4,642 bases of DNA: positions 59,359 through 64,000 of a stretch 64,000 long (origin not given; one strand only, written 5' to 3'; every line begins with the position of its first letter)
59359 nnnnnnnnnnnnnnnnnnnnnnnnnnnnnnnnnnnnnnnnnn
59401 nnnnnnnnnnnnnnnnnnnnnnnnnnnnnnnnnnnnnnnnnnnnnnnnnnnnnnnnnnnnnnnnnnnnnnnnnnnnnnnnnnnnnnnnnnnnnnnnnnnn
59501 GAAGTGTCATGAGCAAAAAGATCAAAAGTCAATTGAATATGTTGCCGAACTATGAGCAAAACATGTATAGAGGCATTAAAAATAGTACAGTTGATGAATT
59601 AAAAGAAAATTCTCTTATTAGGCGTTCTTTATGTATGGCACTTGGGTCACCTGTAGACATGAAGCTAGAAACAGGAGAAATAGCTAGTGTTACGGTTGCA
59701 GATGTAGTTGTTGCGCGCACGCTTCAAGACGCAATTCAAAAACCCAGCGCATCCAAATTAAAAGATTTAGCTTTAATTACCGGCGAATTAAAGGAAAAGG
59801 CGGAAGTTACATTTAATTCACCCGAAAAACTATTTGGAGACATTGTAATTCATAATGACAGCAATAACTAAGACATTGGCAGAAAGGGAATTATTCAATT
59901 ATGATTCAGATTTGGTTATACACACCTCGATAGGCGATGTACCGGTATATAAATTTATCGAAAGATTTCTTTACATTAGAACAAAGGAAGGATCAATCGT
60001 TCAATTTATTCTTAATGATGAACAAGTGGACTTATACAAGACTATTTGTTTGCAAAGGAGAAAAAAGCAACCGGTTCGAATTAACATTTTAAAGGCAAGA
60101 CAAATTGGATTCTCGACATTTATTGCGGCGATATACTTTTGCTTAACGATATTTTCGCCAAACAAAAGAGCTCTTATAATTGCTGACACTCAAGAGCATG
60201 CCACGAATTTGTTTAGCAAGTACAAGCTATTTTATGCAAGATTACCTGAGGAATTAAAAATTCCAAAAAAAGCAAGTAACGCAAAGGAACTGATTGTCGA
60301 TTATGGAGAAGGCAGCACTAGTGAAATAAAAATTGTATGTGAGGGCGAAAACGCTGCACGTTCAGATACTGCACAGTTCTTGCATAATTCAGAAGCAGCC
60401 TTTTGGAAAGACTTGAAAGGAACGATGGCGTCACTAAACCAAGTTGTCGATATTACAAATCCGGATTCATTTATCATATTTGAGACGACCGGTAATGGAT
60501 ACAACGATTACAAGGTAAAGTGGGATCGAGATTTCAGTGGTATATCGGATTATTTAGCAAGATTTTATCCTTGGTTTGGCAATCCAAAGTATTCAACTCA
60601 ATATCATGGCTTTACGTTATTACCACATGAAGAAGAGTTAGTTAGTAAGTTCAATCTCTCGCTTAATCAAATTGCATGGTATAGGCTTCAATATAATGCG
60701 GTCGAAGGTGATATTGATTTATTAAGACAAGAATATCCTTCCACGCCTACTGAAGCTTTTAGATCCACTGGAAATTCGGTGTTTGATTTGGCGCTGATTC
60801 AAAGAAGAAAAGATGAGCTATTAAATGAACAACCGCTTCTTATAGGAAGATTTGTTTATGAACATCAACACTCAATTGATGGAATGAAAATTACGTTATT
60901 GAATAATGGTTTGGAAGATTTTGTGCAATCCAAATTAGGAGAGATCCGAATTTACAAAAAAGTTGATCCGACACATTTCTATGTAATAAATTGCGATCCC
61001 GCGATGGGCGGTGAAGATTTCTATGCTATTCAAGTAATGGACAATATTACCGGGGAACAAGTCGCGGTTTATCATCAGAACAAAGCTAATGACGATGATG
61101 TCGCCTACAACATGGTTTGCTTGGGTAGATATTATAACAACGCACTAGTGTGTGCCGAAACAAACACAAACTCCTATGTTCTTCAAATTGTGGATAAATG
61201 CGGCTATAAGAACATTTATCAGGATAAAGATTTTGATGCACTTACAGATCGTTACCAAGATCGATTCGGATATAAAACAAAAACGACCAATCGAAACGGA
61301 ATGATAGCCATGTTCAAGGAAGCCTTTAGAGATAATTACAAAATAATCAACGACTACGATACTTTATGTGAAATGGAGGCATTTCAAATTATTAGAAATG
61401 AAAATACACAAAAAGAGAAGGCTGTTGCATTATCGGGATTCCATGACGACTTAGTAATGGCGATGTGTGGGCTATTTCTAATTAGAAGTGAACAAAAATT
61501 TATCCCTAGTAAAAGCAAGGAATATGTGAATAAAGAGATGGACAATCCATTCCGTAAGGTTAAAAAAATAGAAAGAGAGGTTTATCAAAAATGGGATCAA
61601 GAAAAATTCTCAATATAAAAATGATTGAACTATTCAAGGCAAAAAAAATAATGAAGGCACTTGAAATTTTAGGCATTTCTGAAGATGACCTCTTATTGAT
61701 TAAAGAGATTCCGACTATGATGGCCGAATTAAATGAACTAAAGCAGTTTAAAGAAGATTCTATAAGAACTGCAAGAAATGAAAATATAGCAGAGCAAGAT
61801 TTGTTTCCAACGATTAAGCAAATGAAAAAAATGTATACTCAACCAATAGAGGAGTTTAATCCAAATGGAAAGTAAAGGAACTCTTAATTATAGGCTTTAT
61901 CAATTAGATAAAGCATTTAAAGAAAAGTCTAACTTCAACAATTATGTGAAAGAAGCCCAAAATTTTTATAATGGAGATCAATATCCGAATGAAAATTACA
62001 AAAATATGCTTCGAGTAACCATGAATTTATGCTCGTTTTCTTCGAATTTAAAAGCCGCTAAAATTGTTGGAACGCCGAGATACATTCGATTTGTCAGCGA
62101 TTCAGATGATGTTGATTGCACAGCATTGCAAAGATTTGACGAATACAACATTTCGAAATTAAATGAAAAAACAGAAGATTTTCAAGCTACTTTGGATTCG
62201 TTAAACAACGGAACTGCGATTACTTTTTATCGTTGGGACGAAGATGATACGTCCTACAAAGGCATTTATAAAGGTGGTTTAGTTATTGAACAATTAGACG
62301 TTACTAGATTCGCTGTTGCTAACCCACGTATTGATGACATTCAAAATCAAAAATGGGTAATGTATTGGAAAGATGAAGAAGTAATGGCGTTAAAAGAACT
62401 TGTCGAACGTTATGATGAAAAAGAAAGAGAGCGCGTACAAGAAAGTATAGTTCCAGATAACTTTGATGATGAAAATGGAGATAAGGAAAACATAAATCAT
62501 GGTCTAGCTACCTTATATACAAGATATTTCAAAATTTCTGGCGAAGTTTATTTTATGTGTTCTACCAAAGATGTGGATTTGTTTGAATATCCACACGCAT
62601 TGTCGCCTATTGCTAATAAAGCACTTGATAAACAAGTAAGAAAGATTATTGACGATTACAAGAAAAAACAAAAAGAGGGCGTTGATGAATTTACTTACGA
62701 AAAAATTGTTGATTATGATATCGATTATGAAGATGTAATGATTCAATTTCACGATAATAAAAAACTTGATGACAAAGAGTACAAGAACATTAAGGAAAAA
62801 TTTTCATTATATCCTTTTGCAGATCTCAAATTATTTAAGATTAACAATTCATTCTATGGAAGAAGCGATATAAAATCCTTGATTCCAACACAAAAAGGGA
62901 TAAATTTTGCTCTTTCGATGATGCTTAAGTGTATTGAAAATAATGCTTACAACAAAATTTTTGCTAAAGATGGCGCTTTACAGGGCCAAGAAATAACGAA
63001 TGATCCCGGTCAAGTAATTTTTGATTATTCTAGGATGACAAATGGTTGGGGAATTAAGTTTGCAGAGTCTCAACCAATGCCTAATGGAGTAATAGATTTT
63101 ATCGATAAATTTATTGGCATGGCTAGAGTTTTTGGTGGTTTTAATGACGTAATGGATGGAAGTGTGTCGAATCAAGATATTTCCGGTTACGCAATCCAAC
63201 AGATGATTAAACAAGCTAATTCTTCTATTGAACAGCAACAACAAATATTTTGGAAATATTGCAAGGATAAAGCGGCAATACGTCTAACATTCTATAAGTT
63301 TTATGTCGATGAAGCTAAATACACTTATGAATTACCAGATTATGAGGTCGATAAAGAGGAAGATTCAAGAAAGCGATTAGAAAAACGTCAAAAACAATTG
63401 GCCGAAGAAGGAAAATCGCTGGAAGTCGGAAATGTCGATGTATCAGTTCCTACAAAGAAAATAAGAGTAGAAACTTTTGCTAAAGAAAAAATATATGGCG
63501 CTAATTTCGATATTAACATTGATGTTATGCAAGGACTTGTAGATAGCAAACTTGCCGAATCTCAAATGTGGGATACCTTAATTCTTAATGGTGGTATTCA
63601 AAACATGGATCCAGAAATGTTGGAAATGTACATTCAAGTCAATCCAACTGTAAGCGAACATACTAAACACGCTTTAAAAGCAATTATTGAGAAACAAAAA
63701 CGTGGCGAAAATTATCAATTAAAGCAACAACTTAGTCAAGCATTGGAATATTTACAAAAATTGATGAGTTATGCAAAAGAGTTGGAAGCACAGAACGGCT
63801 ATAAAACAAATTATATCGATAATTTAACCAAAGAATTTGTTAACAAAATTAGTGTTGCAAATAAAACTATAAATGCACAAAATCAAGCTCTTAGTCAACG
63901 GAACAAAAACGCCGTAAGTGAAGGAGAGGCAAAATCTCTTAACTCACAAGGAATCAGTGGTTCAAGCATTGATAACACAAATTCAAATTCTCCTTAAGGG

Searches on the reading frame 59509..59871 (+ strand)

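Call 33: search_protein_families(library=pfam, max_evalue=0.01, proteins=[L013:4995-6800:+, L016:3915-4454:+, L016:4820-5275:+, L016:5277-5867:+, L016:2159-2509:+, L016:3635-3901:+, L016:5879-6043:+, L016:6537-7061:+, L016:7217-7699:+, L018:7127-7708:+])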
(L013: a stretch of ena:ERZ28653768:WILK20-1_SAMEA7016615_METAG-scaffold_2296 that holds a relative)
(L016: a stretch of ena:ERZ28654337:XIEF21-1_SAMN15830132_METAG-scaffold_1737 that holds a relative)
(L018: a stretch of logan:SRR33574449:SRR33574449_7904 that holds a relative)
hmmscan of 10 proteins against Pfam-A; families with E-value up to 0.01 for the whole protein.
L013:4995-6800:+ (601 aa): 1 family
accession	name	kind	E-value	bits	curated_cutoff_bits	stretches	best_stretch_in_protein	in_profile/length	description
PF18818.7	MPTase-PolyVal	-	1.3e-23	83.9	27.5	1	241-352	4-109/126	Zincin-like metallopeptidase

L016:3915-4454:+ (179 aa): 0 families

L016:4820-5275:+ (151 aa): 0 families

L016:5277-5867:+ (196 aa): 0 families

L016:2159-2509:+ (116 aa): 1 family
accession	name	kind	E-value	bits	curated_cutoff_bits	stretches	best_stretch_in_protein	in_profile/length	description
PF06760.16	DUF1221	-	0.0094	15.9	25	0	33-111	121-196/215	Protein of unknown function (DUF1221)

L016:3635-3901:+ (88 aa): 0 families

L016:5879-6043:+ (54 aa): 0 families

L016:6537-7061:+ (174 aa): 0 families

L016:7217-7699:+ (160 aa): 0 families

L018:7127-7708:+ (193 aa): 0 families

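Call 34: search_protein_families(library=pfam, max_evalue=0.01, proteins=[L013:6745-7161:+, L013:7326-7733:+, L013:7720-7995:+, L017:2409-2894:+, L017:5428-5748:+, L017:5751-5960:+, L016:2522-2872:+, L016:2885-3622:+, L016:4468-4806:+, L016:6047-6565:+])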
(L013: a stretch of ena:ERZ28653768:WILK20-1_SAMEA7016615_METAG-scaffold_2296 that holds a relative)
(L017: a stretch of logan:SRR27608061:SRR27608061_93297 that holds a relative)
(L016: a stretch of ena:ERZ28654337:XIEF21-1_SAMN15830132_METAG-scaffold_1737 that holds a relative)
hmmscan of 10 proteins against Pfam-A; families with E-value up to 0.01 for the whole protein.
L013:6745-7161:+ (138 aa): 0 families

L013:7326-7733:+ (135 aa): 0 families

L013:7720-7995:+ (91 aa): 1 family
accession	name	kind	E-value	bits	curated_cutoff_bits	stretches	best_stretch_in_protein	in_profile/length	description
PF07151.18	DUF1391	-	0.0079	16.3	27.3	0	40-57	30-47/48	Protein of unknown function (DUF1391)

L017:2409-2894:+ (161 aa): 0 families

L017:5428-5748:+ (106 aa): 0 families

L017:5751-5960:+ (69 aa): 0 families

L016:2522-2872:+ (116 aa): 0 families

L016:2885-3622:+ (245 aa): 0 families

L016:4468-4806:+ (112 aa): 0 families

L016:6047-6565:+ (172 aa): 1 family
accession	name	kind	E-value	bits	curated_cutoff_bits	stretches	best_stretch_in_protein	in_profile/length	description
PF04012.17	PspA_IM30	-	0.0022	18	33.9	1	2-44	97-139/220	PspA/IM30 family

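Call 50: search_protein_families(library=padloc, max_evalue=0.01, proteins=[P0001, P0005, P0007, P0012, P0013, P0014, P0017, P0020])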
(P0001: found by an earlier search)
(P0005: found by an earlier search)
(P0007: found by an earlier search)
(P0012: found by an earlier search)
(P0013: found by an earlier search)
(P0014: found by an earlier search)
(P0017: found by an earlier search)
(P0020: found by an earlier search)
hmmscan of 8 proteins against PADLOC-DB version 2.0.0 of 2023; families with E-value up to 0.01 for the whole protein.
P0001 (369 aa): 0 families

P0005 (114 aa): 0 families

P0007 (208 aa): 0 families

P0012 (89 aa): 0 families

P0013 (56 aa): 0 families

P0014 (59 aa): 0 families

P0017 (92 aa): 0 families

P0020 (79 aa): 0 families

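Call 59: search_protein_families(library=phrogs, max_evalue=0.001, proteins=[window:59509-59871:+])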
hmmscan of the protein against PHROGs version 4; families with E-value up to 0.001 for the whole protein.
window:59509-59871:+ (120 aa): 0 families

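Call 78: search_protein_families(library=ncbifam, max_evalue=1, proteins=[P0001, P0005, P0007, P0012, P0013, P0014, P0017, P0020, P0100, P0111])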
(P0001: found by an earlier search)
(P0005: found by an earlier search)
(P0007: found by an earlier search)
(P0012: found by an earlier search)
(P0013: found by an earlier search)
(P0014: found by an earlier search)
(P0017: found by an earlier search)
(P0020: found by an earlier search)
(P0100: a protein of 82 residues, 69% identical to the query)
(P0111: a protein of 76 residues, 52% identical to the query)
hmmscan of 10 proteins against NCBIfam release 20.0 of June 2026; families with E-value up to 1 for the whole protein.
P0001 (369 aa): 1 family
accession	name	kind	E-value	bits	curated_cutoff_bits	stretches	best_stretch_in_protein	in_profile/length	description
NF009006.1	PRK12351.1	equivalog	0.068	11.6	550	1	244-321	136-214/376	bifunctional 2-methylcitrate synthase/citrate synthase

P0005 (114 aa): 0 families

P0007 (208 aa): 0 families

P0012 (89 aa): 1 family
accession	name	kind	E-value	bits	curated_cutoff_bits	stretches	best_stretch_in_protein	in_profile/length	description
NF010673.0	PRK14070.1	equivalog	0.1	12.7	119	1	56-88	24-56/75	exodeoxyribonuclease VII small subunit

P0013 (56 aa): 0 families

P0014 (59 aa): 0 families

P0017 (92 aa): 0 families

P0020 (79 aa): 1 family
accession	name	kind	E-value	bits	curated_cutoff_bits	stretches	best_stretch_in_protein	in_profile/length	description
NF005868.0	PRK07806.1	subfamily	0.19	11.3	162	1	9-74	30-92/248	SDR family oxidoreductase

P0100 (82 aa): 2 families
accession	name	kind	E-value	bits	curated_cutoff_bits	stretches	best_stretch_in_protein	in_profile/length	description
NF005400.0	PRK06947.1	equivalog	0.0089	15.3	367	1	8-71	29-89/252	SDR family oxidoreductase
NF004777.0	PRK06123.1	equivalog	0.044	13.2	383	1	7-70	25-85/249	SDR family oxidoreductase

P0111 (76 aa): 0 families

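Call 92: search_protein_families(library=pfam, max_evalue=0.001, proteins=[P0138])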
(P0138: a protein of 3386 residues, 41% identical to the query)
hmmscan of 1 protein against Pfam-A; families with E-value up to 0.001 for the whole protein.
P0138 (3386 aa): 19 families
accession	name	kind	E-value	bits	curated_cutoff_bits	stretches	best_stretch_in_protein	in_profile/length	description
PF07679.22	I-set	-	0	1440.9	23.7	36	961-1036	2-78/90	Immunoglobulin I-set domain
PF13927.12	Ig_3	-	0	1011.5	30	26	961-1033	3-76/78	Immunoglobulin domain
PF00047.31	ig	-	2e-283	916.1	21.8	24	3039-3106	2-72/81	Immunoglobulin domain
PF13895.12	Ig_2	-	4.9e-208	674.4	27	14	2509-2576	10-67/79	Immunoglobulin domain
PF07686.23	V-set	-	1.1e-115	380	26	3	966-1033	3-92/109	Immunoglobulin V-set domain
PF16706.11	Izumo-Ig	-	3.1e-86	283.9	26.7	0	261-344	2-86/88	Izumo-like Immunoglobulin domain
PF16681.11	Ig_5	-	1.3e-66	221.5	27.3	0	976-1042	9-67/82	Ig-like domain on T-cell surface glycoprotein CD3 epsilon chain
PF16680.11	Ig_4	-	5.3e-53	177.9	30.1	0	976-1042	3-58/71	T-cell surface glycoprotein CD3 delta chain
PF18452.7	Ig_6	-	1.8e-30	105.9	25.5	0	614-680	22-94/128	Immunoglobulin domain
PF07654.21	C1-set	-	2.1e-28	98.9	21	0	619-678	11-79/86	Immunoglobulin C1-set domain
PF05790.21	C2-set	-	4.4e-20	72.1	24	0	2021-2044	44-68/80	Immunoglobulin C2-set domain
PF22854.2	VEGFR1-3_N_Ig-like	-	3.9e-15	56.3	35.4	0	1254-1313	37-99/110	VEGFR1-3, N-terminal Ig-like domain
PF11465.14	Receptor_2B4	-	2.7e-12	47.3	21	0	947-1030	3-87/108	Natural killer cell receptor 2B4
PF22640.1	ManC_GMP_beta-helix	-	3.6e-10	40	27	0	1041-1071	11-41/55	MannoseP isomerase/GMP-like beta-helix domain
PF09391.15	DUF2000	-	5.8e-09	36.4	25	0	297-354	11-66/133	Protein of unknown function (DUF2000)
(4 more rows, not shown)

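Call 94: search_protein_families(library=phrogs, max_evalue=0.001, proteins=[L016:6537-7061:+, L016:3915-4454:+, L016:4820-5275:+, L016:5277-5867:+, L016:2159-2509:+, L016:7217-7699:+, L017:2409-2894:+, L016:2885-3622:+, L022:7296-8993:+, L058:5503-6738:+])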
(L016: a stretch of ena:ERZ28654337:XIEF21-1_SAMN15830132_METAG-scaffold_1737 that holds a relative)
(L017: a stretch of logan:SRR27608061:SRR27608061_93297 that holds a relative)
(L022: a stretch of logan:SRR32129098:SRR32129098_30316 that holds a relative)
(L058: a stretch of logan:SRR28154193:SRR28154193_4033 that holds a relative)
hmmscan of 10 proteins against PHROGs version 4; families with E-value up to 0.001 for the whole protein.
L016:6537-7061:+ (174 aa): 1 family
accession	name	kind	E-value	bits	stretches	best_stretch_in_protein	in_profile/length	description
phrog_799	-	other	9.7e-37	128.2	1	4-171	205-372/458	DNA methyltransferase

L016:3915-4454:+ (179 aa): 0 families

L016:4820-5275:+ (151 aa): 0 families

L016:5277-5867:+ (196 aa): 0 families

L016:2159-2509:+ (116 aa): 1 family
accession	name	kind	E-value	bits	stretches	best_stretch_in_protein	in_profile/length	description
phrog_17808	-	unknown function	2e-11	45.3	1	53-115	63-128/137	-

L016:7217-7699:+ (160 aa): 0 families

L017:2409-2894:+ (161 aa): 1 family
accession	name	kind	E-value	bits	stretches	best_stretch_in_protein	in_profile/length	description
phrog_4534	-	unknown function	2.9e-15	57.7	1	44-144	23-129/133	-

L016:2885-3622:+ (245 aa): 0 families

L022:7296-8993:+ (565 aa): 1 family
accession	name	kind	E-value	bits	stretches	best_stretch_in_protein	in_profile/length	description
phrog_10415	-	unknown function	0.00094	20.6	1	191-251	61-117/129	-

L058:5503-6738:+ (411 aa): 3 families
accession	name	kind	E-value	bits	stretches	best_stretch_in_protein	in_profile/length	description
phrog_16683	-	unknown function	3.9e-12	47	1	111-384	71-322/368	-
phrog_2443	-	other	1.4e-05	24.9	1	141-368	145-364/801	amidoligase enzyme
phrog_22302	-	unknown function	0.00019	21.3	1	193-293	109-206/453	-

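Call 95: search_protein_families(library=pfam, max_evalue=0.01, proteins=[L022:7296-8993:+, L022:9073-9432:+, L022:9453-9959:+, L022:10269-10661:+, L058:5503-6738:+, L058:6766-7350:+, L058:7364-7987:+, L058:9388-10047:+, L059:7476-7988:+, L059:8913-9245:+])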
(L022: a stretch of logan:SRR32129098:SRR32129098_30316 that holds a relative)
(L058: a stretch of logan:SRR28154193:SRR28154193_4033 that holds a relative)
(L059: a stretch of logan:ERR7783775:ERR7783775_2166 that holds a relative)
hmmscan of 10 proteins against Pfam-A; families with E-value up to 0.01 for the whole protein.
L022:7296-8993:+ (565 aa): 0 families

L022:9073-9432:+ (119 aa): 0 families

L022:9453-9959:+ (168 aa): 0 families

L022:10269-10661:+ (130 aa): 0 families

L058:5503-6738:+ (411 aa): 1 family
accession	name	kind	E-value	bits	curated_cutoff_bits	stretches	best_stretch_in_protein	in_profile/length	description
PF12224.13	Amidoligase_2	-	0.00017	22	22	1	223-362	95-244/245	Putative amidoligase enzyme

L058:6766-7350:+ (194 aa): 0 families

L058:7364-7987:+ (207 aa): 0 families

L058:9388-10047:+ (219 aa): 2 families
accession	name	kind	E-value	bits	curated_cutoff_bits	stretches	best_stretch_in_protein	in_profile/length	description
PF13328.12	HD_4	-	0.00019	21.7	27.2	1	88-154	1-70/156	HD domain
PF01966.28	HD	-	0.0059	17.3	22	0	118-178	22-86/116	HD domain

L059:7476-7988:+ (170 aa): 0 families

L059:8913-9245:+ (110 aa): 0 families

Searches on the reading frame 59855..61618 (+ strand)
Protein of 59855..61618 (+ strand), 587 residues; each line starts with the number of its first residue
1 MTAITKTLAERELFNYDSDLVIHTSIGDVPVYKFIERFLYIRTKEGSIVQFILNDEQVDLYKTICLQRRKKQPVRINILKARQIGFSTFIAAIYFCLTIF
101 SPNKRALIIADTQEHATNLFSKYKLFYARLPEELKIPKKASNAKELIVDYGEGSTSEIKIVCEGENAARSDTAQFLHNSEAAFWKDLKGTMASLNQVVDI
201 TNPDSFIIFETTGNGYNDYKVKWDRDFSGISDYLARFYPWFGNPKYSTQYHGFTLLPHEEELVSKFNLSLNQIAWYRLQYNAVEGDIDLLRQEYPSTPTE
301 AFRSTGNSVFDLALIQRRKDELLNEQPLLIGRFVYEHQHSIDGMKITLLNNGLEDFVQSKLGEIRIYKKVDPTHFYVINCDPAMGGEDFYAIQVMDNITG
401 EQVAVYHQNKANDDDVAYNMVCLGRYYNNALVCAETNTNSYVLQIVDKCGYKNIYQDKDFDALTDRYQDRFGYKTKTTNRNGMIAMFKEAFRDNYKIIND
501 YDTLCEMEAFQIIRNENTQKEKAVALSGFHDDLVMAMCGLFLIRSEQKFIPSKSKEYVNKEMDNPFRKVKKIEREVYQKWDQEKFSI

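Call 59: search_protein_families(library=phrogs, max_evalue=0.001, proteins=[window:59855-61618:+])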
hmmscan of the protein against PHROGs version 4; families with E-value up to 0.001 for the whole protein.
window:59855-61618:+ (587 aa): 5 families
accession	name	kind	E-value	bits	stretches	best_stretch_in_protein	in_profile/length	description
phrog_2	-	head and packaging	9.6e-29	101.7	1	43-555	257-605/807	terminase large subunit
phrog_38407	-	unknown function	3.4e-15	56.9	1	231-536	36-340/370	-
phrog_26724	-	unknown function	1.9e-13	51.4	1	38-180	20-148/192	-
phrog_24361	-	head and packaging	8.6e-11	42.9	1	420-548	17-142/162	terminase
phrog_5989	-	head and packaging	3.2e-09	37.4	1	30-171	121-250/347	terminase large subunit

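Call 111: search_dna_similar(query=window:59855-61618:+, collection=phages, mode=protein, max_rows=12)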
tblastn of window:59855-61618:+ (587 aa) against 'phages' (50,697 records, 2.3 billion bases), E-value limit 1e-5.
Records with a match: 1693; places in all: 1693; records where one place covers at least 80% of the query: 867.
Best place of each record, by identity: <60% 1693.
By first word of the organism name: Escherichia 660; Vibrio 194; Klebsiella 149; Shigella 84; Stx2a-converting 83; Acinetobacter 63; Enterobacteria 53; Aeromonas 29; Enterobacter 29; Yersinia 28; and 60 more.
By host as written in the record: - 401; Escherichia coli 256; Klebsiella pneumoniae 65; Escherichia coli O157:H7 28; Escherichia coli B 28; Escherichia coli str. K-12 substr. MG1655 23; Shigella sp. 21; Acinetobacter baumannii 19; and 431 more.
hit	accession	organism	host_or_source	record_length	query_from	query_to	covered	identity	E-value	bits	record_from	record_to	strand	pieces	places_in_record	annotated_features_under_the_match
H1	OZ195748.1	Vibrio phage K249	Seawater and oysters mix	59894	30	578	94%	26.9%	2e-24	115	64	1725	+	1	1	hypothetical protein | portal protein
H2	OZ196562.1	Vibrio phage K248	Seawater and oysters mix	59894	30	578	94%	26.9%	2e-24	115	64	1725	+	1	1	hypothetical protein | portal protein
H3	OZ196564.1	Vibrio phage K250 g1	Seawater and oysters mix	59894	30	578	94%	26.9%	2e-24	115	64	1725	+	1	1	hypothetical protein | portal protein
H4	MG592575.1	Vibrio phage 1.205.O._10N.222.51.A7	Vibrio tasmaniensis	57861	40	578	92%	27.0%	1e-23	112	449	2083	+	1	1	terminase large subunit | coil containing protein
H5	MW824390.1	Vibrio phage 252E42.2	Vibrio crassostreae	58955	40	578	92%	26.8%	6e-23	110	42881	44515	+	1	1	hypothetical protein | portal protein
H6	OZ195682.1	Vibrio phage D79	Seawater and oysters mix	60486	40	578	92%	26.8%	7e-23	110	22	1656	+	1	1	hypothetical protein | portal protein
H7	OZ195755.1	Vibrio phage D56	Seawater and oysters mix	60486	40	578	92%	26.8%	7e-23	110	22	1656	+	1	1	hypothetical protein | portal protein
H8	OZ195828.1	Vibrio phage D70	Seawater and oysters mix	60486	40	578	92%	26.8%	7e-23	110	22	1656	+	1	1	hypothetical protein | portal protein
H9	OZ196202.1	Vibrio phage D66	Seawater and oysters mix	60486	40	578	92%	26.8%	7e-23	110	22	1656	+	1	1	hypothetical protein | portal protein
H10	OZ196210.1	Vibrio phage D54 g1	Seawater and oysters mix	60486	40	578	92%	26.8%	7e-23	110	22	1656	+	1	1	hypothetical protein | portal protein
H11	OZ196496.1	Vibrio phage D211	Seawater and oysters mix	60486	40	578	92%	26.8%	7e-23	110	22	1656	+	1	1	hypothetical protein | portal protein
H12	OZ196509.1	Vibrio phage D167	Seawater and oysters mix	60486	40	578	92%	26.8%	7e-23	110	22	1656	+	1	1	hypothetical protein | portal protein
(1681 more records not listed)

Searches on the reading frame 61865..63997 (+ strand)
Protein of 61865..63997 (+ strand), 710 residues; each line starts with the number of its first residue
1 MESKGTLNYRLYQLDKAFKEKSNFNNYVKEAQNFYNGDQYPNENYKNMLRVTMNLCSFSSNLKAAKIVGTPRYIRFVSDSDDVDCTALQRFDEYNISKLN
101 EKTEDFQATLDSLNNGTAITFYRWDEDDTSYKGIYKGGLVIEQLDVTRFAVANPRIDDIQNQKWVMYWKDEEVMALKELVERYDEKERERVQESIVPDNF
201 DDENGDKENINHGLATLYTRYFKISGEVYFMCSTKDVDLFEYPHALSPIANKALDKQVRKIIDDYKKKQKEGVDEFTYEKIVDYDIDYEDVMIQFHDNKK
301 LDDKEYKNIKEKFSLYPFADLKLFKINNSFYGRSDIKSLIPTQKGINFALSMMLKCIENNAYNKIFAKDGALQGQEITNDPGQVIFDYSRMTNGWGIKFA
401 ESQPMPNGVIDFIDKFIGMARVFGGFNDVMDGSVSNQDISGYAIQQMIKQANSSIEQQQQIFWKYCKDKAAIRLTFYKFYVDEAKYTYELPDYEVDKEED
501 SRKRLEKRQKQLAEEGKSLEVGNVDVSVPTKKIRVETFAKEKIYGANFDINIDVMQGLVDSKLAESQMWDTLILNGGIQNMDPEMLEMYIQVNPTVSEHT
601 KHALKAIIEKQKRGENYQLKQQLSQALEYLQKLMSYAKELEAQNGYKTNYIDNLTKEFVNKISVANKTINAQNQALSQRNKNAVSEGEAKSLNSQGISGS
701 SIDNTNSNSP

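Call 59: search_protein_families(library=phrogs, max_evalue=0.001, proteins=[window:61865-63997:+])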
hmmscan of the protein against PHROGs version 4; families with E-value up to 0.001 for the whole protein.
window:61865-63997:+ (710 aa): 1 family
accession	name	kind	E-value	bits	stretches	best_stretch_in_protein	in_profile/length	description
phrog_156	-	head and packaging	2.3e-16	60.4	1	19-682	24-642/681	portal protein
